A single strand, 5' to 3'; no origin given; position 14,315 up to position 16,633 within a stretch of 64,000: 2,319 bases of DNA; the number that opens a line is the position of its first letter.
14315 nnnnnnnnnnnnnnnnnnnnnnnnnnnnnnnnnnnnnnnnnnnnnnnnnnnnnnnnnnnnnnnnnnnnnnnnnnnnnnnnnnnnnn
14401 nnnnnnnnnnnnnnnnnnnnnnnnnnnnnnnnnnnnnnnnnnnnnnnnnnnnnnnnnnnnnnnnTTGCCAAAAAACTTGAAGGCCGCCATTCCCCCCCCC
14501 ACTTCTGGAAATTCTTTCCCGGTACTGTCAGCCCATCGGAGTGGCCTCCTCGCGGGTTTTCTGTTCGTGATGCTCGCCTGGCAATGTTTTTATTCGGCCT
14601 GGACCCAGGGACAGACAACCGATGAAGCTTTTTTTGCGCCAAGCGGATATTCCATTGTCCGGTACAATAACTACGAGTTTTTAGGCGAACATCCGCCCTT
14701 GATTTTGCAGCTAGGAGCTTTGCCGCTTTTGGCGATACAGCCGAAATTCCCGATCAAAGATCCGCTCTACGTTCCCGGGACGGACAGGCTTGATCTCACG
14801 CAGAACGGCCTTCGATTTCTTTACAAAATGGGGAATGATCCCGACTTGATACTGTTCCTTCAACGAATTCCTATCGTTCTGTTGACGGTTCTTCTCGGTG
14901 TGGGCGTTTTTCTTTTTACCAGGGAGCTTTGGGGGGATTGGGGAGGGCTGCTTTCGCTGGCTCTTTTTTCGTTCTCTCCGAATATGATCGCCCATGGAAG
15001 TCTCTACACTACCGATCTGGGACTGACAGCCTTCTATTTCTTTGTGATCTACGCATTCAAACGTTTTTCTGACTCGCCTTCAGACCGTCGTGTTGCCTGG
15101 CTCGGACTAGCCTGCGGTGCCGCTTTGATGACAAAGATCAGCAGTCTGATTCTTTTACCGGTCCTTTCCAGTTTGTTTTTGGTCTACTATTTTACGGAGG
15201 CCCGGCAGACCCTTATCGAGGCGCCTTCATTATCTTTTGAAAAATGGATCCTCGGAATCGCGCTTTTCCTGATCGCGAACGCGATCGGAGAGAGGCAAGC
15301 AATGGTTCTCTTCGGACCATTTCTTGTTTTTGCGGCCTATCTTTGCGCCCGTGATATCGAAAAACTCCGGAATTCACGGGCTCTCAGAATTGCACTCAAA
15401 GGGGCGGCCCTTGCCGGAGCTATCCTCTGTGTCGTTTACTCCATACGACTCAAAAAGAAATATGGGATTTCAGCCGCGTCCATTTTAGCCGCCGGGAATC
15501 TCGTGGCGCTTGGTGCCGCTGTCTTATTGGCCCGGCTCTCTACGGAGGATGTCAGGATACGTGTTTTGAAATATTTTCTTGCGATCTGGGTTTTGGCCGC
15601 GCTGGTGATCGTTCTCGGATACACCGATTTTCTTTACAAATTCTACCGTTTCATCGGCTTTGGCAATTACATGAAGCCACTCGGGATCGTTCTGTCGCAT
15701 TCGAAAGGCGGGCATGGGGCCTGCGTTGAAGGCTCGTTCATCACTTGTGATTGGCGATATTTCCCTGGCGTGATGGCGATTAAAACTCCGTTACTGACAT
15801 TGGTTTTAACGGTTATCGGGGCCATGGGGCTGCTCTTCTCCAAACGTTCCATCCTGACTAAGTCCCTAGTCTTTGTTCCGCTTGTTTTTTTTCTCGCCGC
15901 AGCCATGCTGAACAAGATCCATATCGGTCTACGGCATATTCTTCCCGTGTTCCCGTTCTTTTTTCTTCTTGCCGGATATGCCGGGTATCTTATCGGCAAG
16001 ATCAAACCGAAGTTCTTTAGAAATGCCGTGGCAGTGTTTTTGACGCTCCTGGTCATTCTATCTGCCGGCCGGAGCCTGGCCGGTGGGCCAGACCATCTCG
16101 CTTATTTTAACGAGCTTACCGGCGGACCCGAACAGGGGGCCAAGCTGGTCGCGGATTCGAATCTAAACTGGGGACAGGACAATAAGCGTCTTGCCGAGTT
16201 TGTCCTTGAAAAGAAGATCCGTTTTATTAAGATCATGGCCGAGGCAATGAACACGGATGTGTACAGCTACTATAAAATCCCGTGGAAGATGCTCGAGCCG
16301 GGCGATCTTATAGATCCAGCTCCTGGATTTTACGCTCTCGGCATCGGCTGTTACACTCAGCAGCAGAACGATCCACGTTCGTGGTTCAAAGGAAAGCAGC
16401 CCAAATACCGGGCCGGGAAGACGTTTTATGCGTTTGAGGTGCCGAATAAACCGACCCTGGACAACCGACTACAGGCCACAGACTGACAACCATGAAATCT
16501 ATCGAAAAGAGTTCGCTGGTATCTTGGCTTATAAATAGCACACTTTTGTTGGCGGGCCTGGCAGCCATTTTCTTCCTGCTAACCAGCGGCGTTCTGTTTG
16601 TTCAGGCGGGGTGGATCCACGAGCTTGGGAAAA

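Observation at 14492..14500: C9 homopolymer at the start of a GT-C glycosyltransferase gene is a candidate phase-variation switch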

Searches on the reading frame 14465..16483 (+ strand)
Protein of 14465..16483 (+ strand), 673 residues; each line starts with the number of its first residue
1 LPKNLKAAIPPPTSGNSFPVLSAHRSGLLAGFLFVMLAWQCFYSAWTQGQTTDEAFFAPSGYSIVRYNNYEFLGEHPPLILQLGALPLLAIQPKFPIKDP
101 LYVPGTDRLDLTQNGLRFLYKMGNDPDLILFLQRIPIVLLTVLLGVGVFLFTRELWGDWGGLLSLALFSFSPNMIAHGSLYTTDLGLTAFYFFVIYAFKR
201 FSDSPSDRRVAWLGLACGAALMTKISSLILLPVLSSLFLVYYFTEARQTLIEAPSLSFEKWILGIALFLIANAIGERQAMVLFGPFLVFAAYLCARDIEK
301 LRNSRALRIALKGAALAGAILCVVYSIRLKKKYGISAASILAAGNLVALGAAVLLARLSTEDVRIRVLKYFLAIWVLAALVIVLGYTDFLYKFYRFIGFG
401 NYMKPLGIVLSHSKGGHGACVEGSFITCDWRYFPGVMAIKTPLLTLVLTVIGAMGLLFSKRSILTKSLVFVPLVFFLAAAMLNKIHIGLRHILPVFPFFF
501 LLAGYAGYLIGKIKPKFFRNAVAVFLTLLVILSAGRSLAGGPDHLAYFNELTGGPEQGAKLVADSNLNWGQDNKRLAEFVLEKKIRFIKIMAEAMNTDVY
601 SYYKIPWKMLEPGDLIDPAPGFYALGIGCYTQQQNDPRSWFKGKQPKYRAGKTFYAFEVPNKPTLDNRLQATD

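Call 5: search_protein_families(library=pfam, proteins=[window:14465-16483:+], max_evalue=0.01)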
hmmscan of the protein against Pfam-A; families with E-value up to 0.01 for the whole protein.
window:14465-16483:+ (673 aa): 1 family
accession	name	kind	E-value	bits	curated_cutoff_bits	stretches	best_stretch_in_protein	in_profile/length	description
PF13231.12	PMT_2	-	5.3e-10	40.2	26.1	1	134-241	25-131/160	Dolichyl-phosphate-mannose-protein mannosyltransferase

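Call 7: find_homologous_proteins(query=window:14465-16483:+, max_evalue=0.00001)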
Query window:14465-16483:+ (673 aa): 127 proteins with E <= 0.00001 among 8000 candidates; the best 120 are listed.
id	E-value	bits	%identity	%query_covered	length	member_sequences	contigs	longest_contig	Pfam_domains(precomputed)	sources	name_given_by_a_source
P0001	0.0e+0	1516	100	100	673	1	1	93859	PF13231.13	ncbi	ncbi:MAG: glycosyltransferase family 39 protein [Candidatus Omnitrophota bacterium]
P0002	0.0e+0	1080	74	94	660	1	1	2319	PF13231.13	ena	-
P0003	0.0e+0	1069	73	94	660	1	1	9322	PF13231.13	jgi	jgi:hypothetical protein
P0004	0.0e+0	1046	73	92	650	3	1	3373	PF13231.13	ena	-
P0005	0.0e+0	1039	71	94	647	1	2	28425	PF13231.13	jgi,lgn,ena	-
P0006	0.0e+0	1034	71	95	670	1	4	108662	PF13231.13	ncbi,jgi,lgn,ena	jgi:hypothetical protein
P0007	8.8e-297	1004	70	92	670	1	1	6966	PF13231.13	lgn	-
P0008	1.2e-294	997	67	95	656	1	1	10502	PF13231.13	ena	-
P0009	1.2e-290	984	68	95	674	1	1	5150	PF13231.13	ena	-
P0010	1.8e-290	984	68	95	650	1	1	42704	PF13231.13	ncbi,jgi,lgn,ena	ncbi:MAG: glycosyltransferase family 39 protein [Candidatus Omnitrophota bacterium]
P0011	6.8e-289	978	68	94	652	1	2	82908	PF13231.13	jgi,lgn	jgi:hypothetical protein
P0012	9.4e-289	978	67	96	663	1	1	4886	PF13231.13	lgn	-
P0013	5.2e-288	975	66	94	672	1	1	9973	PF13231.13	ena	-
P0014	2.7e-282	956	68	92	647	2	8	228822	PF02366.25,PF13231.13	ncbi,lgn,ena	-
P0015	5.8e-282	955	68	92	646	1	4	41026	PF13231.13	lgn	-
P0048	8.3e-159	548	57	65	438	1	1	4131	-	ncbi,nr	ncbi:MAG: hypothetical protein BWY42_01546 [Candidatus Omnitrophica bacterium ADurb.Bin277]|nr:MAG: 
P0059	1.0e-133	465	68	47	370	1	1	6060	PF02366.25,PF13231.13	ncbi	-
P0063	2.4e-92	329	43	56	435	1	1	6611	PF13231.13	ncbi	-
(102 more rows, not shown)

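Call 8: find_encoding_contigs(protein=window:14465-16483:+, flank=3000, max_places=10)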
Protein window:14465-16483:+ (673 aa): no gene with exactly this product is on record in the collection.

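Call 12: find_related_loci(query=A1, collection=genome_contigs, flank=6000)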
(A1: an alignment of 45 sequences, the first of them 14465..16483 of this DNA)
Query A1 (673 aa) in genome_contigs; peptide patterns used: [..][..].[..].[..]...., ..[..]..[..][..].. (x = any residue, [..] = any of these).
600 stretches matched a pattern (row limit reached: there are more); 549 encode a relative of the query (tblastn E <= 1e-3); the best 80 are kept; 79 distinct loci.
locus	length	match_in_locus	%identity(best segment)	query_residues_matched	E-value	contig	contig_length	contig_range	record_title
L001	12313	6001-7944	71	28-668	0e+0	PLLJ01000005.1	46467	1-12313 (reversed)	MAG: Candidatus Omnitrophota bacterium isolate fen_1321 73.20120800_E3X.43_contig_451, whole genome shotgun sequence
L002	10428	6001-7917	68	28-666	0e+0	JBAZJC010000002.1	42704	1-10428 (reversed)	MAG: Candidatus Omnitrophota bacterium isolate SO_2017_LW4_11 scaffold_2151_c1_LW137-91_2017, whole genome shotgun seque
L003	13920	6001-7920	64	20-659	0e+0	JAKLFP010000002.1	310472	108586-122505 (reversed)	MAG: Candidatus Omnitrophota bacterium isolate RA.bin19 RA.bin19_2, whole genome shotgun sequence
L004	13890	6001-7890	61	33-662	0e+0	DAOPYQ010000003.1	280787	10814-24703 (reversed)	MAG TPA_asm: Candidatus Omnitrophota bacterium isolate AMR_MDS_1310 NODE_7_length_280787_cov_7.844777, whole genome shot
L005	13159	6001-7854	56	40-660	0e+0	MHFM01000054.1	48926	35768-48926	MAG: Omnitrophica bacterium RIFCSPLOWO2_01_FULL_45_10b rifcsplowo2_01_scaffold_5358, whole genome shotgun sequence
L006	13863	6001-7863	68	38-658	0e+0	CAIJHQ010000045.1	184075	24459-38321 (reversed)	MAG: Candidatus Omnitrophica bacterium isolate AM-sed-core1-D1_bin-136 genome assembly, contig: bin-136:45/68, whole gen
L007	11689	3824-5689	55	38-660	0e+0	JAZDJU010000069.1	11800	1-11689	MAG: Candidatus Omnitrophota bacterium isolate MEGAHIT-group-0.500 k141_19644654, whole genome shotgun sequence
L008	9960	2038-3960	48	33-672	0e+0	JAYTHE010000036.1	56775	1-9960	MAG: Candidatus Omnitrophota bacterium isolate GFS_2494 GFS_2494_35, whole genome shotgun sequence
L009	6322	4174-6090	49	20-659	0e+0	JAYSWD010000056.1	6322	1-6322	MAG: Candidatus Omnitrophota bacterium isolate GFS_12873 GFS_12873_55, whole genome shotgun sequence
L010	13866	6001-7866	42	33-659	3e-148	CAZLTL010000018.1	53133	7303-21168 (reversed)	MAG TPA_asm: uncultured bacterium isolate SRP300315_co1_21 genome assembly, contig: NODE_309_length_53133_cov_8.569633,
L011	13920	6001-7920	40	28-665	4e-136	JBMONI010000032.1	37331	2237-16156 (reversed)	MAG: Candidatus Omnitrophota bacterium isolate Betzabe_MAG072 MAG072_32, whole genome shotgun sequence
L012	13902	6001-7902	40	21-659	8e-129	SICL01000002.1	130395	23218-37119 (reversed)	MAG: Candidatus Taenariivivens baikalensis isolate Baikal-deep-G204 BACOMB-C277, whole genome shotgun sequence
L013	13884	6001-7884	51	30-660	0e+0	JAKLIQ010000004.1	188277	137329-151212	MAG: Candidatus Omnitrophota bacterium isolate RA.bin90 RA.bin90_4, whole genome shotgun sequence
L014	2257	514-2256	55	13-645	1e-111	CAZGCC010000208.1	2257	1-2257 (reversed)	MAG TPA_asm: uncultured bacterium isolate binchicken_co113_1 genome assembly, contig: NODE_57674_length_2257_cov_1.62534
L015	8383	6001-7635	33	33-646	2e-82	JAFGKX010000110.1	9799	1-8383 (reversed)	MAG: Candidatus Omnitrophota bacterium isolate Zod_Metabat.364 k87_10485878, whole genome shotgun sequence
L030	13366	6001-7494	28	29-606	4e-37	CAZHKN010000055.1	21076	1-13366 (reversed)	MAG TPA_asm: uncultured Terracidiphilus sp. isolate binchicken_co162_64 genome assembly, contig: NODE_5518_length_21076_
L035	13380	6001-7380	29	44-586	6e-35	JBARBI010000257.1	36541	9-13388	MAG: Candidatus Sulfotelmatobacter sp. isolate MFD05764_ilm_asm_bin279 k127_631122, whole genome shotgun sequence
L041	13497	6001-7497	38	51-662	2e-31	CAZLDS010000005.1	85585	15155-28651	MAG TPA_asm: uncultured bacterium isolate SRP321284_co1_139 genome assembly, contig: NODE_289_length_85585_cov_9.757302,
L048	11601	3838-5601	38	24-662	3e-30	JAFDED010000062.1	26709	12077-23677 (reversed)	MAG: Deltaproteobacteria bacterium isolate Meg19_1012_Bin_441 Meg19_1012_Bin_441_scaffold_3800, whole genome shotgun seq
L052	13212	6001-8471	28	48-634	2e-29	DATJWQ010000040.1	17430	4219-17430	MAG TPA_asm: Verrucomicrobiia bacterium isolate SMAG_U15103 k141_1694489, whole genome shotgun sequence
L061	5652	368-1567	34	51-580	3e-28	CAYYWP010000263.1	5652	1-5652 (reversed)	MAG TPA_asm: uncultured Candidatus Binatia bacterium isolate SRP237561_co1_359 genome assembly, contig: NODE_30947_lengt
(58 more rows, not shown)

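Call 16: find_encoding_contigs(protein=P0007, flank=3000, max_places=3)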
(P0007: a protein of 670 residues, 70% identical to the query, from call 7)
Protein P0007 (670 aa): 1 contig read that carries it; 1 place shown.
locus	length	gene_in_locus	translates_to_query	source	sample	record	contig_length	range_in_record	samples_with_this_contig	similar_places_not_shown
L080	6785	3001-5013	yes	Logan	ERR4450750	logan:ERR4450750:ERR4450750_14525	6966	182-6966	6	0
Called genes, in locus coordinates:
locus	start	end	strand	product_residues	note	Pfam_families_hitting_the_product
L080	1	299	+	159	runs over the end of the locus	?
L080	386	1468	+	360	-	PF13439:Glyco_transf_4, PF20706:GT4-conflict, PF00534:Glycos_transf_1, PF13692:Glyco_trans_1_4, PF13524:Glyco_trans_1_2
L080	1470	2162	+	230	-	PF01209:Ubie_methyltran, PF13489:Methyltransf_23, PF03141:Methyltransf_29, PF08241:Methyltransf_11, PF08242:Methyltransf_12, PF13649:Methyltransf_25, PF13847:Methyltransf_31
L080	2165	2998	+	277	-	PF01066:CDP-OH_P_transf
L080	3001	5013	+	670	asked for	PF13231:PMT_2 (weak)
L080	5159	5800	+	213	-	-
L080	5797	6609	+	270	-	PF08843:AbiEii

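Call 17: find_encoding_contigs(protein=P0005, flank=3000, max_places=3)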
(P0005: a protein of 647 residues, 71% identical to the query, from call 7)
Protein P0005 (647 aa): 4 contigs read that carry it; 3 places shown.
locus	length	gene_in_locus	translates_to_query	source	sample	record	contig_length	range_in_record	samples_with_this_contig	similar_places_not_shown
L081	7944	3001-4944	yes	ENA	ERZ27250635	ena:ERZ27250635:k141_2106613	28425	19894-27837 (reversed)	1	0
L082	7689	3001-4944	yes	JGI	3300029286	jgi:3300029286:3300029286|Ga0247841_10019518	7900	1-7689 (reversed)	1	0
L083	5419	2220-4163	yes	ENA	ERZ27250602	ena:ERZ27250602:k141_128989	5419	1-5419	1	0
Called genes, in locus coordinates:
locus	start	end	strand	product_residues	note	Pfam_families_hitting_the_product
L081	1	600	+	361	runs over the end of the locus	PF13439:Glyco_transf_4, PF13579:Glyco_trans_4_4, PF20706:GT4-conflict (weak), PF00534:Glycos_transf_1, PF13692:Glyco_trans_1_4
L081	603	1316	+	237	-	PF01209:Ubie_methyltran, PF13489:Methyltransf_23, PF03141:Methyltransf_29 (weak), PF13847:Methyltransf_31, PF08241:Methyltransf_11, PF08242:Methyltransf_12, PF13649:Methyltransf_25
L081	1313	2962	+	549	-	-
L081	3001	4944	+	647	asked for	PF13231:PMT_2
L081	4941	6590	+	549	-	PF09852:DUF2079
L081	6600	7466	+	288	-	PF00535:Glycos_transf_2, PF13641:Glyco_tranf_2_3 (weak)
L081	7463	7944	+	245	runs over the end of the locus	PF00535:Glycos_transf_2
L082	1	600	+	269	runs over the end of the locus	?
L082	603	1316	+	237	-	PF01209:Ubie_methyltran, PF13489:Methyltransf_23, PF03141:Methyltransf_29 (weak), PF13847:Methyltransf_31, PF08241:Methyltransf_11, PF08242:Methyltransf_12, PF13649:Methyltransf_25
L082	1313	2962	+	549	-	-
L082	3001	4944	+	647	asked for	PF13231:PMT_2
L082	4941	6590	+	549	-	PF09852:DUF2079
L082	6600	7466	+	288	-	PF00535:Glycos_transf_2, PF13641:Glyco_tranf_2_3 (weak)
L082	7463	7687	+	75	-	?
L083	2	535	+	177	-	?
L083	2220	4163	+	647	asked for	PF13231:PMT_2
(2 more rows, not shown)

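Call 18: find_encoding_contigs(protein=P0002, flank=3000, max_places=3)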
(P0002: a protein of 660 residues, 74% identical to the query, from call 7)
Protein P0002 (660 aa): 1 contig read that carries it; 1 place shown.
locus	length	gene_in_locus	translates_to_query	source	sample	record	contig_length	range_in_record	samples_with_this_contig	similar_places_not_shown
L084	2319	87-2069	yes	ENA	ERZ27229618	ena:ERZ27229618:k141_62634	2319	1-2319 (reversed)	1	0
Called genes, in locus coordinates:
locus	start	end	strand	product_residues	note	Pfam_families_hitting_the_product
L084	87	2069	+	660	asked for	PF13231:PMT_2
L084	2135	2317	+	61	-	?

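Call 22: search_solved_structures(query=window:14465-16483:+, max_evalue=0.01)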
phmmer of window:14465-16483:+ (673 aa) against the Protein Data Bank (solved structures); distinct sequences matched with E-value up to 0.01: 0.

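Call 34: search_solved_structures(query=A1, max_evalue=1)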
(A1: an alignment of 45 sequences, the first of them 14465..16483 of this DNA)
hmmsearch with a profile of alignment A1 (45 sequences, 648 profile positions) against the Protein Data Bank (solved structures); distinct sequences matched with E-value up to 1: 2.
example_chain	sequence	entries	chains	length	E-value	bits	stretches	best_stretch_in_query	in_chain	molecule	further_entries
1k0f_A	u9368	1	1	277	0.25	13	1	520-580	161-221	Periplasmic zinc-binding protein troA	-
1toa_A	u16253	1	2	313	0.31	12.7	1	520-580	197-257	PROTEIN (PERIPLASMIC BINDING PROTEIN TROA)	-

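Call 39: find_related_loci(query=A1, collection=metagenome_contigs, flank=3000)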
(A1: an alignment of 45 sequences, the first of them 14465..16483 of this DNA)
Query A1 (673 aa) in metagenome_contigs; peptide patterns used: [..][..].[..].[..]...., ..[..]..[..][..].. (x = any residue, [..] = any of these).
600 stretches matched a pattern (row limit reached: there are more); 566 encode a relative of the query (tblastn E <= 1e-3); the best 80 are kept; 80 distinct loci.
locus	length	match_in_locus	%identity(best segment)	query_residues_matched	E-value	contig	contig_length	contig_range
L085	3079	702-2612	71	40-668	0e+0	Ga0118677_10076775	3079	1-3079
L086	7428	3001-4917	68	28-666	0e+0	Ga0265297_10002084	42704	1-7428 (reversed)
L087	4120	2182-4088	74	21-669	0e+0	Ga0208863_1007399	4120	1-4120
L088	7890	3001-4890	61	33-662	0e+0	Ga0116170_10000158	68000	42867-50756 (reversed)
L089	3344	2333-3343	74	40-376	3e-175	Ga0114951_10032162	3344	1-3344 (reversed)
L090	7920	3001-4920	37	32-673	7e-133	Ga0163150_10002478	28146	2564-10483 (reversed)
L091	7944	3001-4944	44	13-659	9e-165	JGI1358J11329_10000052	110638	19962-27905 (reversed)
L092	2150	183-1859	31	28-662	6e-82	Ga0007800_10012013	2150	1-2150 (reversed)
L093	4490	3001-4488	32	43-605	7e-73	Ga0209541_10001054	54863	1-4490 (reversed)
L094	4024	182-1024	45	384-666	4e-72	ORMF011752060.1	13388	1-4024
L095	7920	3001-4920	64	20-659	0e+0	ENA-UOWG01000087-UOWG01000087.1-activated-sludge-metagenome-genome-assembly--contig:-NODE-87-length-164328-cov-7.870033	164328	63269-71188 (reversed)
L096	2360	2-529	63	487-662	6e-68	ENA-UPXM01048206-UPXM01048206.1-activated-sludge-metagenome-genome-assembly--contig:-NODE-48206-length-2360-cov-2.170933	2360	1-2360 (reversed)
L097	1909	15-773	40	408-659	9e-66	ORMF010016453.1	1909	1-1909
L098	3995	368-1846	30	33-610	1e-48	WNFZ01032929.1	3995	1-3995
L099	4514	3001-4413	28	48-591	4e-44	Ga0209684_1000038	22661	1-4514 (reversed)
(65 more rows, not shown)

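Call 47: predict_structure(alignment_id=A1)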
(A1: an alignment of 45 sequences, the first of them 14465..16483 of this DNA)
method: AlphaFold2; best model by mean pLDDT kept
length: 673 residues; sequences in the alignment: 45
mean_pLDDT: 87.4   pTM: 0.89
mean pLDDT of the five models: 87.4, 86.1, 85.7, 83.2, 82.9
residues with pLDDT >= 90: 405; 70-90: 204; 50-70: 35; < 50: 29
segments of 3 or more residues with pLDDT < 50: 1-18, 665-673
pLDDT, mean of each block of 10 residues (from residue 1): 42 44 88 98 91 81 89 85 94 90 88 92 94 97 98 95 97 92 93 98 95 97 93 96 86 93 96 91 95 93 93 95 94 85 92 89 92 97 80 74 80 63 63 85 96 97 97 93 75 93 95 90 95 92 82 81 57 88 95 85 94 93 90 90 91 89 53 40
secondary structure, 60 per line:
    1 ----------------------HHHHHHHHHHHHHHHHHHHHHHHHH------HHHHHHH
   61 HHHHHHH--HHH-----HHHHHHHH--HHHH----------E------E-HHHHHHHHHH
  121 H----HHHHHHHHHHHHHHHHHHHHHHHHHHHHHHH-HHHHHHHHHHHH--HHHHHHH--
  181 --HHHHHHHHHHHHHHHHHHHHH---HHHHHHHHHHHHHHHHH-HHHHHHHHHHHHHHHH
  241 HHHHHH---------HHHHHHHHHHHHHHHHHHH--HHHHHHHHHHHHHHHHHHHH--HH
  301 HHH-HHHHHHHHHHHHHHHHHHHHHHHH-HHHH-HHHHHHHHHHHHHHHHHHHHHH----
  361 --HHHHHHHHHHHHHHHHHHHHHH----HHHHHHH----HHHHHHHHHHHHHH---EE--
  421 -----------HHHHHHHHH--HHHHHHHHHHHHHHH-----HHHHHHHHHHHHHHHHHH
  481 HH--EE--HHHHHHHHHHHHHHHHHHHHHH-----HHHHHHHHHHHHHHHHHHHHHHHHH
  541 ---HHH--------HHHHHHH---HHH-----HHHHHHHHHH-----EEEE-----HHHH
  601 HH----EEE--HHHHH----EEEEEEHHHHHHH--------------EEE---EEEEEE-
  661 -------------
elements in order: H23-47 H54-67 H78-85 H88-91 H111-121 H126-156 H158-169 H172-178 H183-203 H207-223 H225-246 H256-274 H277-296 H299-303 H305-328 H330-333 H335-356 H363-384 H389-395 H400-413 H432-440 H443-457 H463-482 H489-510 H516-540 H555-561 H573-582 E588-591 H597-602 E607-609 H612-616 E621-626 H627-633 E648-650 E654-659
